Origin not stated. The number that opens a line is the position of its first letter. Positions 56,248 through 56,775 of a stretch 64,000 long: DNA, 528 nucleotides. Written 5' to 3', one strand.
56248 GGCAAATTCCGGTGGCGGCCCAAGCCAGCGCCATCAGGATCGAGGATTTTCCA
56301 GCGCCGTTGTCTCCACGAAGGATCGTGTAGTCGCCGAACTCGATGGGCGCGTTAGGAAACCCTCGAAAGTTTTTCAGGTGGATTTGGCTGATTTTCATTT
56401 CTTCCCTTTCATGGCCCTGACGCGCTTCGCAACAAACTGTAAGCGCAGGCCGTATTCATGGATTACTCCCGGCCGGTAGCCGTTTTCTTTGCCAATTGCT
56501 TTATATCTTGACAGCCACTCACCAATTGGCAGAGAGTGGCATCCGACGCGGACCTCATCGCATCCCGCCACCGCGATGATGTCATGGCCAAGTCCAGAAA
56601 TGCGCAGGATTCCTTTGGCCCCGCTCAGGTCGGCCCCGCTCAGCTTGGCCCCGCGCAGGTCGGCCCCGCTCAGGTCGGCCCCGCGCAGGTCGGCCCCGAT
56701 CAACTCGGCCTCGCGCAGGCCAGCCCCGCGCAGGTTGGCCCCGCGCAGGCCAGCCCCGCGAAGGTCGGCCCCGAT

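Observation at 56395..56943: Pentapeptide-repeat (DNA-mimic fold) protein between an SMC/SbcC-like ATPase and RecT: candidate Gam-like nuclease or defence inhibitor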

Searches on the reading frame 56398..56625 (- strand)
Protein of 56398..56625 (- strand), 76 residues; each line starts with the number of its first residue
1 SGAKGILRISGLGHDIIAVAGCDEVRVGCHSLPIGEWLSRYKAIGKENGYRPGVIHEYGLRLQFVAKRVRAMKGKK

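Call 16: find_homologous_proteins(query=A1, max_evalue=0.001)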
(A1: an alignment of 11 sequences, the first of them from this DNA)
Query A1 (11 sequences) (72 aa, profile of the alignment): 67 proteins with E <= 0.001 among 192 candidates.
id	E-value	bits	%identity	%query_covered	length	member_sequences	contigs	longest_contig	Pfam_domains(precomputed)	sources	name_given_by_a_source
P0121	7.4e-28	114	37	83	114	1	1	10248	PF00805.29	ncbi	-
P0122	1.7e-27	113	39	97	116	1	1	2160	PF00805.29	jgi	jgi:hypothetical protein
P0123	1.9e-27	113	37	97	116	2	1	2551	PF00805.29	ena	-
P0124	1.9e-27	113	41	97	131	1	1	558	PF00805.29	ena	-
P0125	5.1e-27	111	39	97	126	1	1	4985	PF00805.29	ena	-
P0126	6.1e-27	111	41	97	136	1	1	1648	PF00805.29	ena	-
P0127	6.6e-27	111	40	97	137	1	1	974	PF00805.29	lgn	-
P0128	8.3e-27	111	43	85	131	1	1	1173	PF00805.29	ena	-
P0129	1.6e-26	110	37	97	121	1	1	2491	PF00805.29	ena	-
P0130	1.7e-26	110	39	97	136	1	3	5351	PF00805.29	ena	-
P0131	2.5e-26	109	39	86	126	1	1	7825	PF00805.29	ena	-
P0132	2.6e-26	109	44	86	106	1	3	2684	-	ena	-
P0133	2.7e-26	109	41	97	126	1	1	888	PF00805.29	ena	-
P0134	2.8e-26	109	38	85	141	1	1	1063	PF00805.29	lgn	-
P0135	4.7e-26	108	37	97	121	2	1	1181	PF00805.29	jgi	jgi:hypothetical protein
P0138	8.3e-26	107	39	79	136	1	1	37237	PF00805.29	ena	-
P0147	6.0e-25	105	37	97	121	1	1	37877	PF00805.29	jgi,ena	-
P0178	6.3e-16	76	38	72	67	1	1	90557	-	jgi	jgi:hypothetical protein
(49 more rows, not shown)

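Call 17: search_protein_families(library=pfam, alignment_id=A1, max_evalue=10)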
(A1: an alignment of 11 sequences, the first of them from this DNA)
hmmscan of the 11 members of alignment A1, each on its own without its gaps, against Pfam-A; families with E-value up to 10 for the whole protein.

A. member 1, seq(72 aa): 1 family
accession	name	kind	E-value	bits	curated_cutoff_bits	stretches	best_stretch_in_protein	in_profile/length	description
PF20022.4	VMAP-M19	-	0.15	12.7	27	1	21-53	78-110/115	vWA-MoxR associated protein middle region 19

B. families by the number of members that match (of 11 scanned): 4 families
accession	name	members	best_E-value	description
PF13384.12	HTH_23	2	0.023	Homeodomain-like domain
PF20022.4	VMAP-M19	2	0.05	vWA-MoxR associated protein middle region 19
PF23309.1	DUF7083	1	0.1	Domain of unknown function (DUF7083)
PF23255.1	DUF7070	1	0.17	Domain of unknown function (DUF7070)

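Call 30: find_related_loci(query=window:56398-56613:-, collection=viral_contigs, flank=10000)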
Query seq(72 aa) (72 aa) in viral_contigs; peptide patterns used: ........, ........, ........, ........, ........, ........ (x = any residue, [..] = any of these).
19 stretches matched a pattern, but none encodes a relative of the query by tblastn (E <= 1e-3).

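Call 48: find_encoding_contigs(protein=P0138, flank=8000, max_places=2)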
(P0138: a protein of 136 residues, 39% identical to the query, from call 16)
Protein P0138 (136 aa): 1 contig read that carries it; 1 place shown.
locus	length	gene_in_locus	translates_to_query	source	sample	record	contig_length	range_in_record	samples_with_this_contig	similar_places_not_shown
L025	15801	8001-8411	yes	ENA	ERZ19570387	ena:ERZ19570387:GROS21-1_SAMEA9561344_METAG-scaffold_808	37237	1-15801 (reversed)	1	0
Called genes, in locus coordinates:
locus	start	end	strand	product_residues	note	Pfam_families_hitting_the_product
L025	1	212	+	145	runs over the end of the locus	-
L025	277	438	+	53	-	-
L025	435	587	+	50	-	-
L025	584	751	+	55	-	-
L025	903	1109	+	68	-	-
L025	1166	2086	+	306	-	PF09588:YqaJ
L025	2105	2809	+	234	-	-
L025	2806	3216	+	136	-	-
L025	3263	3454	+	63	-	-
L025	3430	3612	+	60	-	-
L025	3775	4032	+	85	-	-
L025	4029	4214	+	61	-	-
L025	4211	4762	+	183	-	-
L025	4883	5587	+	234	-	-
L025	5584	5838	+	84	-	-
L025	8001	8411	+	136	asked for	PF00805:Pentapeptide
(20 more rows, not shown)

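Call 49: find_encoding_contigs(protein=P0147, flank=8000, max_places=2)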
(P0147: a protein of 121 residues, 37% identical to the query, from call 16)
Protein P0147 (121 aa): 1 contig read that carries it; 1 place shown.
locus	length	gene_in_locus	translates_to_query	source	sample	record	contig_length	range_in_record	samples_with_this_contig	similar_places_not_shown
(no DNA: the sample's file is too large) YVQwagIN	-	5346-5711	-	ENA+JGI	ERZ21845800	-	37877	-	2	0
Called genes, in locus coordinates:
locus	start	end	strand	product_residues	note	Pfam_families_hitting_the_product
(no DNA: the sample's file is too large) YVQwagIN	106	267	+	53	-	-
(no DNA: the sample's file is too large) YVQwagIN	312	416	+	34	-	-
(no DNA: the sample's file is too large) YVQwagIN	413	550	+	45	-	-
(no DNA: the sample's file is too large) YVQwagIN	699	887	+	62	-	-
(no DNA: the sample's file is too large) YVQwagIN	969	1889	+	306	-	PF09588:YqaJ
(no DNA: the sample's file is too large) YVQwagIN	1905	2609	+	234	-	-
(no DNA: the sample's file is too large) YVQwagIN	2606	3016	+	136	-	-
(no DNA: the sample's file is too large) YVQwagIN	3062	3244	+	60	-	-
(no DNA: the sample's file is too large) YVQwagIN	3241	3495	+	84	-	-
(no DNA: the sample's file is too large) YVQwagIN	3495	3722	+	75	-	-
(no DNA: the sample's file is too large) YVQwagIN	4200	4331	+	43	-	-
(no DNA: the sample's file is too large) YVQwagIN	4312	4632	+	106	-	-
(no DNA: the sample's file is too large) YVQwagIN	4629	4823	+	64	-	-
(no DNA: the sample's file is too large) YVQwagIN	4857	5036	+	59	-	-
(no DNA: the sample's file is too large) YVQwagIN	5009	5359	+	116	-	-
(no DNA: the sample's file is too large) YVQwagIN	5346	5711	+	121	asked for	PF00805:Pentapeptide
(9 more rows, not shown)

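Call 50: find_encoding_contigs(protein=P0178, flank=8000, max_places=2)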
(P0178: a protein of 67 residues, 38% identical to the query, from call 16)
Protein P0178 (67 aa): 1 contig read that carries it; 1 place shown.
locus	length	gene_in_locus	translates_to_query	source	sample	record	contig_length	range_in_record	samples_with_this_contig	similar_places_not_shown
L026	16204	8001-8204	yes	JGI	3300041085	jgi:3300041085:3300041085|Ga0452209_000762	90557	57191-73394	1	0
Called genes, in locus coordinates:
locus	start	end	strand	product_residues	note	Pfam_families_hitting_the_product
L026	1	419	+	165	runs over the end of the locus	-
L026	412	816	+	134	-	-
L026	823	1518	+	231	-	-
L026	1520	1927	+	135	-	-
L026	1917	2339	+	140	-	-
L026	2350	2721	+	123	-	-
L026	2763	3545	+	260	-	PF13489:Methyltransf_23, PF08241:Methyltransf_11, PF08242:Methyltransf_12, PF13649:Methyltransf_25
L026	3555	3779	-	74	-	-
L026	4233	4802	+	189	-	-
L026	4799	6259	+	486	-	PF03237:Terminase_6N, PF17289:Terminase_6C (weak)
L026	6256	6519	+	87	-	-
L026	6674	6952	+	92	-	-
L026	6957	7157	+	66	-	-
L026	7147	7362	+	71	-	-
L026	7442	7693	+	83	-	-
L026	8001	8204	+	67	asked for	-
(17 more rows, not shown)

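Call 58: predict_structure(alignment_id=A1)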
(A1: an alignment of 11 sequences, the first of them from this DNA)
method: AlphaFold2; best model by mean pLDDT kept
length: 72 residues; sequences in the alignment: 11
mean_pLDDT: 90.6   pTM: 0.79
mean pLDDT of the five models: 90.6, 89.9, 89.7, 88.4, 88.1
residues with pLDDT >= 90: 51; 70-90: 19; 50-70: 2; < 50: 0
segments of 3 or more residues with pLDDT < 50: none
pLDDT, mean of each block of 10 residues (from residue 1): 84 91 93 97 93 94 89 59
secondary structure, 60 per line:
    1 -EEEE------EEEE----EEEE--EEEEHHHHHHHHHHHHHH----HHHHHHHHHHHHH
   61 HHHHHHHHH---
elements in order: E2-5 E12-15 E20-23 E26-29 H30-43 H48-69

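Call 62: fold_search(model_id=the predicted structure, library=pdb)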
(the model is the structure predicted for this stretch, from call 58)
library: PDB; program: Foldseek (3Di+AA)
matches with E <= 10: 97; with E <= 0.001: 0
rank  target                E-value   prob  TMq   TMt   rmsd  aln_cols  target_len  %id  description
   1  2ddo_A                3.7e-01  0.33  0.38  0.13  11.9        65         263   22  Crystal Structure of Pyridoxal Kinase from the Escherichia coli pdxK gene at 2.6 A resolution (released 2006-08-15)
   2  2ddm_B                8.1e-01  0.20  0.37  0.12  12.2        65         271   22  Crystal Structure of Pyridoxal Kinase from the Escherichia coli PdxK gene at 2.1 A resolution (released 2006-08-15)
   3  5why_B                1.5e+00  0.08  0.28  0.07   9.8        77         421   13  Structural Insights into Thioether Bond Formation in the Biosynthesis of Sactipeptides (released 2017-07-26)
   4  2ddm_A                1.8e+00  0.14  0.38  0.13  11.7        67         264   19  Crystal Structure of Pyridoxal Kinase from the Escherichia coli PdxK gene at 2.1 A resolution (released 2006-08-15)
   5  5b3u_A                1.9e+00  0.05  0.29  0.08  12.8        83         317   18  Crystal structure of biliverdin reductase in complex with NADP+ from Synechocystis sp. PCC 6803 (released 2017-02-15)
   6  7olc_Lq               2.5e+00  0.11  0.43  0.26  10.7        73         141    8  Thermophilic eukaryotic 80S ribosome at idle POST state (released 2022-01-26)
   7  5zwb_A                2.5e+00  0.09  0.39  0.12  12.6        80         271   11  Crystal structure of Pyridoxal kinase (PdxK) from Salmonella typhimurium in complex with ADP, PL-linked to Lys233 via  (released 2019-05-29)
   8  5wgg_A                2.5e+00  0.06  0.30  0.07   9.6        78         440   15  Structural Insights into Thioether Bond Formation in the Biosynthesis of Sactipeptides (released 2017-07-26)
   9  8esf_A                2.5e+00  0.03  0.23  0.06  13.3        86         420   13  Crystal structure of human Nischarin PX and LRR domains with engineered mutations (released 2023-10-25)
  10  7o7y_Br               2.7e+00  0.13  0.48  0.30   7.5        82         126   12  Rabbit 80S ribosome stalled close to the mutated SARS-CoV-2 slippery site by a pseudoknot (high resolution) (released 2021-06-02)
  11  1v7l_B                2.7e+00  0.05  0.24  0.12  13.2        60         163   17  Structure of 3-isopropylmalate isomerase small subunit from Pyrococcus horikoshii (released 2004-11-16)
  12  5b3u_B                2.9e+00  0.04  0.29  0.08  12.3        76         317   16  Crystal structure of biliverdin reductase in complex with NADP+ from Synechocystis sp. PCC 6803 (released 2017-02-15)
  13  9f1d_Br               3.3e+00  0.12  0.48  0.31   7.6        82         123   12  Mammalian quaternary complex of a translating 80S ribosome, NAC, MetAP1 and NatA/E-HYPK (released 2024-08-21)
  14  8qfd_r                3.3e+00  0.11  0.44  0.30   6.9        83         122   11  UFL1 E3 ligase bound 60S ribosome (released 2024-02-21)
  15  8i80_A                3.3e+00  0.07  0.26  0.07   6.9        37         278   22  Crystal structure of Cph001-D189N (released 2024-01-10)
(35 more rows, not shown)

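Call 63: search_protein_families(library=pfam, alignment_id=A4, max_evalue=0.001)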
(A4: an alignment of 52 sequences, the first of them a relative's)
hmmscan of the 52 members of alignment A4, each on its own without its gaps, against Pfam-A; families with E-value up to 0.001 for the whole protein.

A. member 1, L025:2105-2806:+ (234 aa): 0 families

B. families by the number of members that match (of 52 scanned): 29 families (the first 25 are shown)
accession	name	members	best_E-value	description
PF04851.21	ResIII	8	1.5e-29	Type III restriction enzyme, res subunit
PF00270.35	DEAD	6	3e-12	DEAD/DEAH box helicase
PF01555.25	N6_N4_Mtase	4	1.7e-15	DNA methylase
PF00271.37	Helicase_C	4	6e-15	Helicase conserved C-terminal domain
PF18766.7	SWI2_SNF2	4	7.2e-09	SWI2/SNF2 ATPase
PF13604.12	AAA_30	4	1.1e-06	AAA domain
PF00145.23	DNA_methylase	3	1.2e-31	C-5 cytosine-specific DNA methylase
PF01507.26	PAPS_reduct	2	1.8e-11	Phosphoadenosine phosphosulfate reductase domain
PF14354.12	Lar_restr_allev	2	1.4e-10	Restriction alleviation protein Lar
PF19263.5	DUF5906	2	4.1e-09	Family of unknown function (DUF5906)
PF13191.12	AAA_16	2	2.6e-06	AAA ATPase domain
PF20720.3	nSTAND3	2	5.9e-06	Novel STAND NTPase 3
PF00176.29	SNF2-rel_dom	2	0.00011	SNF2-related domain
PF05272.17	VapE-like_dom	1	3.1e-85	Virulence-associated protein E-like domain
PF09250.16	Prim-Pol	1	1.2e-41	Bifunctional DNA primase/polymerase, N-terminal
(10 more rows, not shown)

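Call 69: search_dna_similar(query=window:56398-56625:-, collection=phages, mode=protein, max_evalue=0.01, max_rows=40)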
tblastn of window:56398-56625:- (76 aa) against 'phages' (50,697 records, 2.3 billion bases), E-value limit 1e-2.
Records with a match: 1; places in all: 1; records where one place covers at least 80% of the query: 0.
Best place of each record, by identity: <60% 1.
By first word of the organism name: Bacteriophage 1.
By host as written in the record: - 1.
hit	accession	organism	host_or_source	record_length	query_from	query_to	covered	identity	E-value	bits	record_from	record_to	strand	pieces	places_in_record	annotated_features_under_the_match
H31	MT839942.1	Bacteriophage sp.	human fecal samples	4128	17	74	76%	36.2%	9e-5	44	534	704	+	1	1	record has no annotation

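Call 80: search_protein_families(library=phrogs, alignment_id=A4, max_evalue=0.001)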
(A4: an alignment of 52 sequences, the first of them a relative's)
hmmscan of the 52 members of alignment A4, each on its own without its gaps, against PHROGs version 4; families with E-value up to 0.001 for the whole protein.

A. member 1, L025:2105-2806:+ (234 aa): 0 families

B. families by the number of members that match (of 52 scanned): 98 families (the first 25 are shown)
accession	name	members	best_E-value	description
phrog_16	-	11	3e-111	DNA helicase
phrog_62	-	7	4.6e-55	DNA helicase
phrog_67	-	4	2.1e-37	DNA methyltransferase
phrog_16694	-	4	5.4e-20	-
phrog_498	-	4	4.8e-16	DNA methyltransferase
phrog_12517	-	4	3.7e-11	-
phrog_16259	-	4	2.2e-10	DNA helicase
phrog_3008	-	4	3.1e-10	DNA methyltransferase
phrog_18293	-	4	1.1e-08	methyltransferase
phrog_11354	-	4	2.1e-08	-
phrog_6952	-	4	3.7e-07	DNA methyltransferase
phrog_363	-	3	4.4e-75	DNA methyltransferase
phrog_1967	-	3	8.6e-56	DNA helicase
phrog_116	-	3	1.1e-48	DNA methyltransferase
phrog_864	-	3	3.6e-47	DNA primase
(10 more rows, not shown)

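Call 82: search_protein_representatives(alignment_id=A1)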
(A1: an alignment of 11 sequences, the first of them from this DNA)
Query: 11 sequences, 76 profile positions. Proteins with E-value up to 0.001 (for the whole library): 1848; up to 1e-10: 678; up to 1e-30: 0. The best 150 are listed.
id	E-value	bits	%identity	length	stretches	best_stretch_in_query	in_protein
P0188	1.1e-26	108.7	-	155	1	1-72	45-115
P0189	5.5e-26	106.4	-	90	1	1-75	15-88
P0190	1.4e-25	105.1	-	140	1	1-73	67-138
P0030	7.4e-24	99.6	-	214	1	2-75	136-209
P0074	9.3e-24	99.3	-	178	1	2-71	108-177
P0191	1.9e-23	98.3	-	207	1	3-71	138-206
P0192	6.6e-23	96.5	-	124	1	2-71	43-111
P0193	9.6e-23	96.0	-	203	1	2-72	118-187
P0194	1.8e-22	95.2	-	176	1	2-71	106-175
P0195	3.5e-22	94.2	-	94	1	1-65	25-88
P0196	4.7e-22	93.8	-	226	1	2-68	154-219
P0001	1.1e-21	92.6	-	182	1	3-72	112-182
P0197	1.3e-21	92.4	-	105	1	3-71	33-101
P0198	1.6e-21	92.1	-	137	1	2-74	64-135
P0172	2.2e-21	91.7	-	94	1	3-73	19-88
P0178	2.0e-16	75.8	-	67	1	10-65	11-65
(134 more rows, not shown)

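Call 95: search_protein_families(library=phrogs, alignment_id=A1, max_evalue=0.01)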
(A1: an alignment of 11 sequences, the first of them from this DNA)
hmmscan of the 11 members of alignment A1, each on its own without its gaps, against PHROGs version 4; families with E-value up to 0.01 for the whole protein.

A. member 1, seq(72 aa): 1 family
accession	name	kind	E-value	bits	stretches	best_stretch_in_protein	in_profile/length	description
phrog_32789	-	unknown function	0.0021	19.5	1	13-62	4-50/60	-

B. families by the number of members that match (of 11 scanned): 3 families
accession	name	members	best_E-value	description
phrog_32789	-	5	2.5e-06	-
phrog_5353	-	4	8.6e-05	-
phrog_37032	-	1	0.001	-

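Call 105: search_solved_structures(query=A1, max_evalue=10)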
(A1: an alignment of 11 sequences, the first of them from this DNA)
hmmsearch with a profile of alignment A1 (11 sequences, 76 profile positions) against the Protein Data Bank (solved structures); distinct sequences matched with E-value up to 10: 3.
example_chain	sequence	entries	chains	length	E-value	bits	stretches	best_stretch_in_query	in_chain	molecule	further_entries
4mwz_A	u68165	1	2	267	0.39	13.9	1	29-59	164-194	Phosphoethanolamine N-methyltransferase, putative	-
4iv0_A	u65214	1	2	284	0.53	13.5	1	29-59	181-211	Phosphoethanolamine N-methyltransferase, putative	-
7z7e_B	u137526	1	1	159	1.7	11.9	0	43-67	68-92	DARPIN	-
